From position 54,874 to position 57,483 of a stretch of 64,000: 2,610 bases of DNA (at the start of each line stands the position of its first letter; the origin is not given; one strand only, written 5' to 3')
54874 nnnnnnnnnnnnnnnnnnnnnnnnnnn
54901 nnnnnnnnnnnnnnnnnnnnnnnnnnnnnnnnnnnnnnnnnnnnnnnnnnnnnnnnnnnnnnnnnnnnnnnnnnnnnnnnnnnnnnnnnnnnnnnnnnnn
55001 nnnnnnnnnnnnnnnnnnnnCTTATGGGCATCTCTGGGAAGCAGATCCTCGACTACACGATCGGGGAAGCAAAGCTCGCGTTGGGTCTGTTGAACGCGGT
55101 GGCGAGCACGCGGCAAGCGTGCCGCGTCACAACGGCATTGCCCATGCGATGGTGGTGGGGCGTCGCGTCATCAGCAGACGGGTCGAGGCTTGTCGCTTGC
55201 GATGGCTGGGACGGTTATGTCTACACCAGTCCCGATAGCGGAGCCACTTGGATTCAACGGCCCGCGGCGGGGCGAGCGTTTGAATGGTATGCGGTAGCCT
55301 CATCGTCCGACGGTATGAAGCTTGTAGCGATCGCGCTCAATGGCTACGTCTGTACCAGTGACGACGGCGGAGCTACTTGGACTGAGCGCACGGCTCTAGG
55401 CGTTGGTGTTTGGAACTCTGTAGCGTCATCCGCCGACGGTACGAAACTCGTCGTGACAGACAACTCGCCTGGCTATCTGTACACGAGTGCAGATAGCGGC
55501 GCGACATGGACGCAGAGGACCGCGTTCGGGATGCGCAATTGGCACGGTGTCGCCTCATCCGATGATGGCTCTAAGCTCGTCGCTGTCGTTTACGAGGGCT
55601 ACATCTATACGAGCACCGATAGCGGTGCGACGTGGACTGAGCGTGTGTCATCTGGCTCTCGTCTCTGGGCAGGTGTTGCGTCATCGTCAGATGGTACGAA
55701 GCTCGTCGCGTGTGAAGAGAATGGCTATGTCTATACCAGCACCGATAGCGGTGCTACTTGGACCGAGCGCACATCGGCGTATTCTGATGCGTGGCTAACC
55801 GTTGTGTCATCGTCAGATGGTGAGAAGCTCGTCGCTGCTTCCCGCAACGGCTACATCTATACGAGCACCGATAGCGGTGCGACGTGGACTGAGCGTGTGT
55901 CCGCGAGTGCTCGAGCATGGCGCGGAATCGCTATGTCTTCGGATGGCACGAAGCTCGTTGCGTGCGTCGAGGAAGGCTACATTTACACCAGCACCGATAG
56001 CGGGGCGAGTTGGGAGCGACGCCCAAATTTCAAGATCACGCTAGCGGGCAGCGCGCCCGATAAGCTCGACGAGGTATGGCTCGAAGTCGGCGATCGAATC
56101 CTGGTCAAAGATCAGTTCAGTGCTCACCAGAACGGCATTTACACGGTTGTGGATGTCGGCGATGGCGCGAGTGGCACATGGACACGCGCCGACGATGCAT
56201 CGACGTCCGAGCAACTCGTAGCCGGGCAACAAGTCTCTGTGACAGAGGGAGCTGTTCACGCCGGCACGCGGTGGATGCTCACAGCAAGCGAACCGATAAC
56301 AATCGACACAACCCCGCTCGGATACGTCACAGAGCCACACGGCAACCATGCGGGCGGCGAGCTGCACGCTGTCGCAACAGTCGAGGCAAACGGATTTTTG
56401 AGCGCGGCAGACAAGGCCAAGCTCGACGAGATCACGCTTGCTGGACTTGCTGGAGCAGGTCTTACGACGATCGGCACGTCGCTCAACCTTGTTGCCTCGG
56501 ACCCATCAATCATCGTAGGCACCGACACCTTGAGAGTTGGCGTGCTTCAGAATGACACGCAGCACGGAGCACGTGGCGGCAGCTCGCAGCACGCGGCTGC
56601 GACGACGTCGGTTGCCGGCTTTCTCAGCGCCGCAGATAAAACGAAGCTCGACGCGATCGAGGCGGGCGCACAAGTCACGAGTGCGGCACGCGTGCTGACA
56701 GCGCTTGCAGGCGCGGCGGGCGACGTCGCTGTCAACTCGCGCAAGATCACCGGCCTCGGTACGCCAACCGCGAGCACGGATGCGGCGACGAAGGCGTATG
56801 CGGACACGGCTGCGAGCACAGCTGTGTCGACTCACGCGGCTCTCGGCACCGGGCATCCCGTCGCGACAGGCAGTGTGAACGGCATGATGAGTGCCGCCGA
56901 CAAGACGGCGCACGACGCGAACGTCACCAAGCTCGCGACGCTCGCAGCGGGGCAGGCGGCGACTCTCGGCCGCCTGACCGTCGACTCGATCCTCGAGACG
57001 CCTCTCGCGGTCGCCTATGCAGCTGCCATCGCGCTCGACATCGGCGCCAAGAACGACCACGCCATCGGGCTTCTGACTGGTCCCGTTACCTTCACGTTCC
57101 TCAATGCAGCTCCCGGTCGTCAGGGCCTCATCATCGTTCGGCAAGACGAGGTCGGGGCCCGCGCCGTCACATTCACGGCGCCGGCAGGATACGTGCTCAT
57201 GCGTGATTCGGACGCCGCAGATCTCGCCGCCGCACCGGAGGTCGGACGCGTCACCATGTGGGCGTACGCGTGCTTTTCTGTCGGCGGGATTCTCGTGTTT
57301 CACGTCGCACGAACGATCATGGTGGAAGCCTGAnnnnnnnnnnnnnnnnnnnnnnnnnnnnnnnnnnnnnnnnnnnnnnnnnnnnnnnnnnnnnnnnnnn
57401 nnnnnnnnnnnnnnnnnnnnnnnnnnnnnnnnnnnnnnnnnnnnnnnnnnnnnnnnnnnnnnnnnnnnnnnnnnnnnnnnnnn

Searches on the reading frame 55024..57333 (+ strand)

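Call 86: search_protein_families(library=phrogs, proteins=[window:55024-57333:+], max_evalue=0.001)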
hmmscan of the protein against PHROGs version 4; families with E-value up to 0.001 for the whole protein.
window:55024-57333:+ (769 aa): 14 families
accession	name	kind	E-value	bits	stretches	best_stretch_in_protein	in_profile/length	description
phrog_2647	-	head and packaging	1.8e-18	67.8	2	337-433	128-219/336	head decoration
phrog_30390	-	unknown function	1.3e-16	61.3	1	338-523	539-718/766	-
phrog_16867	-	unknown function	1.4e-15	57.9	1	342-434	88-174/631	-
phrog_17264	-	unknown function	2.5e-15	57.5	1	338-429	9-93/147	-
phrog_27782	-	unknown function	5.6e-15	56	1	337-539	177-348/644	-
phrog_11518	-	tail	6.1e-14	52.2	1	338-652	177-399/812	tail fiber protein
phrog_5207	-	unknown function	3.8e-13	49.8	1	520-605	259-332/689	-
phrog_14570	-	unknown function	2.3e-12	47.3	1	346-435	186-270/540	-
phrog_8700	-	unknown function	2.4e-12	47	3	51-247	196-410/453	-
phrog_24595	-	head and packaging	3e-10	41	1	347-436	64-146/325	virion structural protein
phrog_6907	-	unknown function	1e-08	36.4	1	399-473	23-91/99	-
phrog_15259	-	unknown function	3.3e-08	34.5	0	105-120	18-33/57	-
phrog_8437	-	unknown function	6.7e-05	23.5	0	525-547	53-75/230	-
phrog_7389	-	tail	0.00089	18.9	1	514-555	522-562/732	tail fiber protein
